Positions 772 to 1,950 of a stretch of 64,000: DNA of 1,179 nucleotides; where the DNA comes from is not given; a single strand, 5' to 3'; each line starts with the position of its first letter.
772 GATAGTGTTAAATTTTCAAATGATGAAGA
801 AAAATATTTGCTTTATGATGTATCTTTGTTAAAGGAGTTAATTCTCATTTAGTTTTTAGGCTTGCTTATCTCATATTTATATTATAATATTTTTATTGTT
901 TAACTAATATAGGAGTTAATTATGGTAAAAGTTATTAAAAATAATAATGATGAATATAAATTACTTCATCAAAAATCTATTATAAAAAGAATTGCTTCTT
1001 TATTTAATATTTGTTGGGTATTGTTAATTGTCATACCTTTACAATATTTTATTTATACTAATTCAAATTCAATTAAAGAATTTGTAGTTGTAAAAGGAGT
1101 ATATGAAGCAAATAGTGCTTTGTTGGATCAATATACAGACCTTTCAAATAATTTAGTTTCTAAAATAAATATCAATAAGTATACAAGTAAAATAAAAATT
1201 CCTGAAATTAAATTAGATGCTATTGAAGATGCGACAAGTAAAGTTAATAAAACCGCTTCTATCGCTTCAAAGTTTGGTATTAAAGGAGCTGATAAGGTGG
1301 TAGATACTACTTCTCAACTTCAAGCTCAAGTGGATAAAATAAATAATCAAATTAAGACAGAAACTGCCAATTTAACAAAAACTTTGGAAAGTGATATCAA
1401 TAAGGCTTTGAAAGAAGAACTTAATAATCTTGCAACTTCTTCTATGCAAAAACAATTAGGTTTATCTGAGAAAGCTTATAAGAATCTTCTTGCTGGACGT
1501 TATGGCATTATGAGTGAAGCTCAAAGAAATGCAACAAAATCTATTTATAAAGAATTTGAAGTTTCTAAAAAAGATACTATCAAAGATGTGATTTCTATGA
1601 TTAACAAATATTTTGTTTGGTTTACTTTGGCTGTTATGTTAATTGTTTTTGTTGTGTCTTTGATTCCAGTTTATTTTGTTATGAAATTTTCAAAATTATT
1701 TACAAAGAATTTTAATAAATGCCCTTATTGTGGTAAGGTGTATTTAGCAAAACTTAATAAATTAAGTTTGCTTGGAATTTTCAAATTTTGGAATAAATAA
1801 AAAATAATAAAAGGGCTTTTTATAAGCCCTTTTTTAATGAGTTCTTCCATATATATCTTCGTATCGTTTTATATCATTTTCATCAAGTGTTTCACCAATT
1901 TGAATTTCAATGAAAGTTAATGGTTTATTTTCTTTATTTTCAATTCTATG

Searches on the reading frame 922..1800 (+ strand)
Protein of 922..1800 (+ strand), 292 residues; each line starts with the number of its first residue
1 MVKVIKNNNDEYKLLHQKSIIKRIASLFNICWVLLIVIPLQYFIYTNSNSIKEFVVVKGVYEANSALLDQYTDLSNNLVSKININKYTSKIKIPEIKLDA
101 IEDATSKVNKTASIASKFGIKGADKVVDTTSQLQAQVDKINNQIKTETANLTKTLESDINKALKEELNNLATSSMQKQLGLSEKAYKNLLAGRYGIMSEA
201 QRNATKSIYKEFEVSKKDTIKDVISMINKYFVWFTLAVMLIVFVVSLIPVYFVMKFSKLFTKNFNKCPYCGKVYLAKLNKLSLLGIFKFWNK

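Call 39: search_protein_families(library=pfam, proteins=[window:922-1800:+], max_evalue=0.0001)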
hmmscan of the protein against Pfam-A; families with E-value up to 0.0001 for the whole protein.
window:922-1800:+ (292 aa): 0 families

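Call 50: find_encoding_contigs(protein=window:922-1800:+, flank=10000, max_places=3)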
Protein window:922-1800:+ (292 aa): 5 contigs read that carry it; 3 places shown.
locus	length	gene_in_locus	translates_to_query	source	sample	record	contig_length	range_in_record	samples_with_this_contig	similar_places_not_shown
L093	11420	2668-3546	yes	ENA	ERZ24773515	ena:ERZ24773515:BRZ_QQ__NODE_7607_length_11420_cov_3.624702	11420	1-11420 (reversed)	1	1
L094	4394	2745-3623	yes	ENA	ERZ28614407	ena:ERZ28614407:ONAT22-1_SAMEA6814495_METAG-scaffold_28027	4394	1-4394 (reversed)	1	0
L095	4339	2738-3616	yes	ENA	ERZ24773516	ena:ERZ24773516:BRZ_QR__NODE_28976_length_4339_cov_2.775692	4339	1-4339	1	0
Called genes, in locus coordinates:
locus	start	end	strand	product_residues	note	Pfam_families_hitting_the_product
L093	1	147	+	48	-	?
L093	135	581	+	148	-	-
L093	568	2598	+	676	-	PF00535:Glycos_transf_2, PF13506:Glyco_transf_21, PF13632:Glyco_trans_2_3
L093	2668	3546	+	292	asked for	-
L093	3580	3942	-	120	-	PF01050:MannoseP_isomer, PF07883:Cupin_2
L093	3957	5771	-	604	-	PF13522:GATase_6, PF13537:GATase_7, PF01380:SIS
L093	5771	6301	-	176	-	PF00132:Hexapep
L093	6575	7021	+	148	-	PF01467:CTP_transf_like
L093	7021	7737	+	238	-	PF08282:Hydrolase_3 (weak), PF03332:PMM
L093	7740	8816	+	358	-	PF01370:Epimerase, PF04321:RmlD_sub_bind (weak), PF16363:GDP_Man_Dehyd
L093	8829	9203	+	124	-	PF05523:FdtA (weak), PF14667:Polysacc_synt_C, PF06052:3-HAO (weak), PF07883:Cupin_2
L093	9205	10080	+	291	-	PF01073:3Beta_HSD, PF01370:Epimerase, PF04321:RmlD_sub_bind, PF07993:NAD_binding_4 (faint), PF16363:GDP_Man_Dehyd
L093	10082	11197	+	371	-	PF01501:Glyco_transf_8, PF18404:Glyco_transf_24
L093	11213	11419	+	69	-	?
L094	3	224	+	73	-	?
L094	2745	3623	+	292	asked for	-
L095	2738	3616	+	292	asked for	-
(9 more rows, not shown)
